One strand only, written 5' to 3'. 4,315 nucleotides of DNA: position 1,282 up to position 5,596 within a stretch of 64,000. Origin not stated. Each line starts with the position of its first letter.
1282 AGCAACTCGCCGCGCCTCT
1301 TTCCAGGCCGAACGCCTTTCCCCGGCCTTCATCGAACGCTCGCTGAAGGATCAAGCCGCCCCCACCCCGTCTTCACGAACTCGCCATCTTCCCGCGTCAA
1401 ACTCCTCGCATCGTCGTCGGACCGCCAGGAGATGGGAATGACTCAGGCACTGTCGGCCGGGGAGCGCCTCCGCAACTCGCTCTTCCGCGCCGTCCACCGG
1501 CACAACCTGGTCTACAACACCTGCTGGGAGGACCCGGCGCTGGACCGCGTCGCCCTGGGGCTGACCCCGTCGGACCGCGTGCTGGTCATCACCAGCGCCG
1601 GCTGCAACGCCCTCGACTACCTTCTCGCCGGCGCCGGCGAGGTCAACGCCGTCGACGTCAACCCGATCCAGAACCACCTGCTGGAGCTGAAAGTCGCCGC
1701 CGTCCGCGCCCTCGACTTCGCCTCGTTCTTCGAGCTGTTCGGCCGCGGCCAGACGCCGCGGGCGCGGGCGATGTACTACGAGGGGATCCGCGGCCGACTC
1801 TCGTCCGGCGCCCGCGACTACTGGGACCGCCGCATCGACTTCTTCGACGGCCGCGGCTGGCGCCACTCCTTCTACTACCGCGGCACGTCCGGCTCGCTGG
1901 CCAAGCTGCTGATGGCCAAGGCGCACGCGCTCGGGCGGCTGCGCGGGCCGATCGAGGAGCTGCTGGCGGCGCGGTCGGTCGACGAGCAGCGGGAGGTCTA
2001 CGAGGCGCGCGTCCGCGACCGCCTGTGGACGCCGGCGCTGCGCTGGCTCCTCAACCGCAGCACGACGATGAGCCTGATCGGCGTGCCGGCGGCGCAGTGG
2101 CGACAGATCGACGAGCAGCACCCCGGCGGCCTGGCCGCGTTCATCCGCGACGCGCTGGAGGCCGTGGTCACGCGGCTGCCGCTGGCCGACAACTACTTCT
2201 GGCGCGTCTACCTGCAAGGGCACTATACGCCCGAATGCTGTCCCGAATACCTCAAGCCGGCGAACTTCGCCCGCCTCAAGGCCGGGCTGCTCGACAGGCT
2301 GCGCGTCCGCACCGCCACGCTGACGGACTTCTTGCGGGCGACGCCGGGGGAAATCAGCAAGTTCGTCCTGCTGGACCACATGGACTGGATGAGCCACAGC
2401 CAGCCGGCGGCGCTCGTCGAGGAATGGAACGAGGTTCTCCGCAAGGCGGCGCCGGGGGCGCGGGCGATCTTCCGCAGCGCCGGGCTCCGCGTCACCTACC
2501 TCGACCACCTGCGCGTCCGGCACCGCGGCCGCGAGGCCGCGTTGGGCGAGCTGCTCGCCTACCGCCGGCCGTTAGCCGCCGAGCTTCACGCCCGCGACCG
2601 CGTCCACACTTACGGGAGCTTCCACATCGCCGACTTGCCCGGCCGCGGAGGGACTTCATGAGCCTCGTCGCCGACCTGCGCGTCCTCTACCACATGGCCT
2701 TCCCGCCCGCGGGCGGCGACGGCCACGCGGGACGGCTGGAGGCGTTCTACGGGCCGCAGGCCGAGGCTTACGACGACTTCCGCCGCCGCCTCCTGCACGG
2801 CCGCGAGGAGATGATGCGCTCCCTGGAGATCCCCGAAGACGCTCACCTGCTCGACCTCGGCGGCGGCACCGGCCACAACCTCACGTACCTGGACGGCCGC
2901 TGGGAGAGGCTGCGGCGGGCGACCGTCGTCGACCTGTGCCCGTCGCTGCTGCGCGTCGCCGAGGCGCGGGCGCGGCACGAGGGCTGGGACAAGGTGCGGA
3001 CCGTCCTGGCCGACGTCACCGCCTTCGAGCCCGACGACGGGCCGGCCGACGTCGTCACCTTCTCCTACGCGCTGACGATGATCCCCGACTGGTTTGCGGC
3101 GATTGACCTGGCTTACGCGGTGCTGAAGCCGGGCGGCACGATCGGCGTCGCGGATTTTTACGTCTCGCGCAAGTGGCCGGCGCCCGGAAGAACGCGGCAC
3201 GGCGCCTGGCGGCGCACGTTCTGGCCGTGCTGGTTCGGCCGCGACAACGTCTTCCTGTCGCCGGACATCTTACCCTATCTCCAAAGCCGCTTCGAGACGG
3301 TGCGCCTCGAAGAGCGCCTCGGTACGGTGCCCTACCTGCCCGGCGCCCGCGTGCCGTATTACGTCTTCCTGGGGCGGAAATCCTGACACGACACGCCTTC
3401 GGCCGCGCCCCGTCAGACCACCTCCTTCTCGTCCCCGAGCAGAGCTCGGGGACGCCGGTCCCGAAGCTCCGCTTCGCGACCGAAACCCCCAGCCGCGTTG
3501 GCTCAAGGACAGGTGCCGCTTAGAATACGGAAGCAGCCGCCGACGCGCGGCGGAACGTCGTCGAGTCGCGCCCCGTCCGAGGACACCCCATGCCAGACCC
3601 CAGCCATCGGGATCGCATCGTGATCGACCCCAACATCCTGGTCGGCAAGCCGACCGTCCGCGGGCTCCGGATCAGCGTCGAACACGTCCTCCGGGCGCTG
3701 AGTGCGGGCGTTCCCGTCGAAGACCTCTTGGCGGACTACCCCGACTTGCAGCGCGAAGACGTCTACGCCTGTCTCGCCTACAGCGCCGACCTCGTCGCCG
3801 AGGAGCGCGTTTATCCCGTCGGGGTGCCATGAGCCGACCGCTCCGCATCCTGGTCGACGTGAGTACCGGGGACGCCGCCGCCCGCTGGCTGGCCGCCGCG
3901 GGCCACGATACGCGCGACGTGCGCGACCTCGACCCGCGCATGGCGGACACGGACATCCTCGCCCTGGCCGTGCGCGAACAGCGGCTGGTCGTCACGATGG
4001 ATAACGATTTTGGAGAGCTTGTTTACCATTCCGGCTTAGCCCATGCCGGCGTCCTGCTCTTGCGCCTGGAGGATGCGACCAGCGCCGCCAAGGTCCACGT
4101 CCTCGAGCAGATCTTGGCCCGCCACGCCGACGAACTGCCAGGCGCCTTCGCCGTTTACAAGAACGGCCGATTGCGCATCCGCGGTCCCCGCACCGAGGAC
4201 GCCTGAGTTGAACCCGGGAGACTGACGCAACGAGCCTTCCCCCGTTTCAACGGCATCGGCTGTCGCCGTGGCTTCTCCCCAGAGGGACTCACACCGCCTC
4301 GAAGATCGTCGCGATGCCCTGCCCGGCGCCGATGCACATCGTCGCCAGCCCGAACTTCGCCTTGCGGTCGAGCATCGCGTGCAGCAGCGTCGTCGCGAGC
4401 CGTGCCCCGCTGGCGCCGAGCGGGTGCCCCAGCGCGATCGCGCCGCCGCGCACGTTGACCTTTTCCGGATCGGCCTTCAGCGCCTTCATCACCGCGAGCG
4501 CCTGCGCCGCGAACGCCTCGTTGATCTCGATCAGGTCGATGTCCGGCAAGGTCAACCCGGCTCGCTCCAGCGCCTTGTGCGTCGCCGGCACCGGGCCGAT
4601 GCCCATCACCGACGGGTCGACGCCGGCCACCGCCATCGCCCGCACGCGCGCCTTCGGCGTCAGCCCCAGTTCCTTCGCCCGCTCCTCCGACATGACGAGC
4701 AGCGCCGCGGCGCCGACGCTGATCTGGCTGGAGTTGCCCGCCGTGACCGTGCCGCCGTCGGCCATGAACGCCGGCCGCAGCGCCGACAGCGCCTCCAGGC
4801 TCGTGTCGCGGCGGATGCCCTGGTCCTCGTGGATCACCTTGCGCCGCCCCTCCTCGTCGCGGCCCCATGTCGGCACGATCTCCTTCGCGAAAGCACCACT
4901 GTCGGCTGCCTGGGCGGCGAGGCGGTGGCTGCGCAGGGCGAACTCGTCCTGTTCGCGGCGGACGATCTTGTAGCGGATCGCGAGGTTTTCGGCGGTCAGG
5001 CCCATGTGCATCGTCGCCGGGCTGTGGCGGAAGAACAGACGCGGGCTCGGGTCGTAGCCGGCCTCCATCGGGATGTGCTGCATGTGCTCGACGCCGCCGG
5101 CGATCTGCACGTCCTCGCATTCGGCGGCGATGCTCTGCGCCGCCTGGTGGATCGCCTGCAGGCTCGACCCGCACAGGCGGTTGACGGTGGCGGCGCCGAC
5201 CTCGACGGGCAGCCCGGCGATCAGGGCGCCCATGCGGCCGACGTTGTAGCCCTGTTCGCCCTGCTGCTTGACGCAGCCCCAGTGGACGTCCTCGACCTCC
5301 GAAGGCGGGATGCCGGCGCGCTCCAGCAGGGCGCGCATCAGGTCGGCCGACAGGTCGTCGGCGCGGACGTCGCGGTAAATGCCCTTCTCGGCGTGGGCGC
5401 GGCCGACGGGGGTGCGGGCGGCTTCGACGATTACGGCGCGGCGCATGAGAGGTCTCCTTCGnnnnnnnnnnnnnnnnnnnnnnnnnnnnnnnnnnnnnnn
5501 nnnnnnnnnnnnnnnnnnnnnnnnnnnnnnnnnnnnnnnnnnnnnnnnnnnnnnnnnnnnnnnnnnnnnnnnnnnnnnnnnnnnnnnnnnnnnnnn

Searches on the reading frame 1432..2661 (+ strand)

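Call 33: search_protein_families(library=pfam, proteins=[window:1432-2661:+], max_evalue=0.01)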
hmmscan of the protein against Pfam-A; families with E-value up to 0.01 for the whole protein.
window:1432-2661:+ (409 aa): 1 family
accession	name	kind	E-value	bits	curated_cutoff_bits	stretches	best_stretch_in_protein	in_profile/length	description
PF11899.13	DUF3419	-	4.7e-116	388.6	28.2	1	19-400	7-383/385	Protein of unknown function (DUF3419)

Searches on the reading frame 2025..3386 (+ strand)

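Call 33: search_protein_families(library=pfam, proteins=[window:2025-3386:+], max_evalue=0.01)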
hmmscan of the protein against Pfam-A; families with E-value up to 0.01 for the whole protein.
window:2025-3386:+ (453 aa): 8 families
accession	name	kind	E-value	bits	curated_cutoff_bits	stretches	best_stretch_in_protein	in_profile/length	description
PF13649.12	Methyltransf_25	-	6.5e-15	56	27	1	276-371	2-97/97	Methyltransferase domain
PF13489.12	Methyltransf_23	-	4e-14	53.1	27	1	266-390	16-131/164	Methyltransferase domain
PF01209.24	Ubie_methyltran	-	4.9e-14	52.7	20.1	1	265-378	41-154/233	ubiE/COQ5 methyltransferase family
PF08241.18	Methyltransf_11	-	3.6e-13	50.4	21.2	1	276-373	1-93/95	Methyltransferase domain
PF08242.18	Methyltransf_12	-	5.8e-10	40.2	30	1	276-373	1-98/98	Methyltransferase domain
PF13847.12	Methyltransf_31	-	1.1e-09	38.5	27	1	272-385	4-119/145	Methyltransferase domain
PF01135.25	PCMT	-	9.5e-05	22.7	20.3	1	262-356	64-158/210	Protein-L-isoaspartate(D-aspartate) O-methyltransferase (PCMT)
PF09243.16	Rsm22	-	0.00072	19.5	23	1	273-351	36-114/275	Mitochondrial small ribosomal subunit Rsm22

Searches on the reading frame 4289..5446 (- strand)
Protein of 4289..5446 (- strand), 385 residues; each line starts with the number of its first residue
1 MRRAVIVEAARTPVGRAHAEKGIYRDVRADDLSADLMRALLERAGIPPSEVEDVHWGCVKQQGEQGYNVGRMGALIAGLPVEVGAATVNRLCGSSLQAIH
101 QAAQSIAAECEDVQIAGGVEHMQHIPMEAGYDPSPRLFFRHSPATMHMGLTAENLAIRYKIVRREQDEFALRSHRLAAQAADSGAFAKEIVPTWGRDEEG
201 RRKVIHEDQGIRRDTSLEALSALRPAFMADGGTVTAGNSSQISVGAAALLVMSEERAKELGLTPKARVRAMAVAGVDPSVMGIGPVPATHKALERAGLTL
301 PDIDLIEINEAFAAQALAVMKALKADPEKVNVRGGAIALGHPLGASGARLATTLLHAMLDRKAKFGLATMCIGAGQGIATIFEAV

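Call 33: search_protein_families(library=pfam, proteins=[window:4289-5446:-], max_evalue=0.01)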
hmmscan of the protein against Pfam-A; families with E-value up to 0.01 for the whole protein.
window:4289-5446:- (385 aa): 4 families
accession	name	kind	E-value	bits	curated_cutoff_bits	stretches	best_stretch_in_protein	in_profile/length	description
PF00108.29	Thiolase_N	-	4.4e-77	259.4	26.4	1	5-255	2-260/260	Thiolase, N-terminal domain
PF02803.24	Thiolase_C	-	1.9e-52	176.5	27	1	262-383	1-122/123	Thiolase, C-terminal domain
PF00109.32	ketoacyl-synt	-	2.2e-05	24.6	20.8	1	87-124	169-206/252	Beta-ketoacyl synthase, N-terminal domain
PF22691.2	Thiolase_C_1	-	0.0056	16.9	28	0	288-323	23-58/144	Thiolase C-terminal domain-like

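Call 48: list_cluster_members(proteins=[window:4292-5446:-, window:1432-2658:+, window:26072-28585:-, window:29416-31491:+, window:33556-34878:-, window:35007-36803:+, window:36868-38367:+, window:41879-43576:+, window:59978-62800:-, window:14182-14733:+])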
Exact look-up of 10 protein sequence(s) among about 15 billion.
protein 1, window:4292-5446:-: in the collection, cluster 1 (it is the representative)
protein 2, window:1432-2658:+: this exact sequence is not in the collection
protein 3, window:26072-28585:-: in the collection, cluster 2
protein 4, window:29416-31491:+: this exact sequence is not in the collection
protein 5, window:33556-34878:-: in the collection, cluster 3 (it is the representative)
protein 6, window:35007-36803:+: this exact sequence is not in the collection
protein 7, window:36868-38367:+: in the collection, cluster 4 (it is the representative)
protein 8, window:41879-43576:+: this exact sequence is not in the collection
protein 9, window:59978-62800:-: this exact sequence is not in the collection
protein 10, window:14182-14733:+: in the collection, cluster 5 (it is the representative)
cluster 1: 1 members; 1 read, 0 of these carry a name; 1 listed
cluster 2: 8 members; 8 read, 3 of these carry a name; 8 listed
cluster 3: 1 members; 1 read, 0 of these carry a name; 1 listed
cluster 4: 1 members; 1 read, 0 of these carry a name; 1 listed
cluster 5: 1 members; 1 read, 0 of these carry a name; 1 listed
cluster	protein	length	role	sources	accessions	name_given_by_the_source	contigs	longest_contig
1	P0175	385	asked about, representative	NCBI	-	-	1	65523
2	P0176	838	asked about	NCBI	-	-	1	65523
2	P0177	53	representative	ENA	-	-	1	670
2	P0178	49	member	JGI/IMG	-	DNA-binding protein Fis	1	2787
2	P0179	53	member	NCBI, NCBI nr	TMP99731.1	MAG: hypothetical protein E6L09_08735 [Verrucomicrobia bacterium] | MAG: hypothetical protein E6L09_08735 [Verrucomicrobiota bacterium]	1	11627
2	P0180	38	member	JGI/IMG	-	DNA-binding protein Fis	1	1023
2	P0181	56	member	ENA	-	-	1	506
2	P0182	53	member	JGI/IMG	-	-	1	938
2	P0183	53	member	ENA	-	-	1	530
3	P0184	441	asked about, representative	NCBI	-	-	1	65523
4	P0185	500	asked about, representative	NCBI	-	-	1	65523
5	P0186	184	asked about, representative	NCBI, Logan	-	-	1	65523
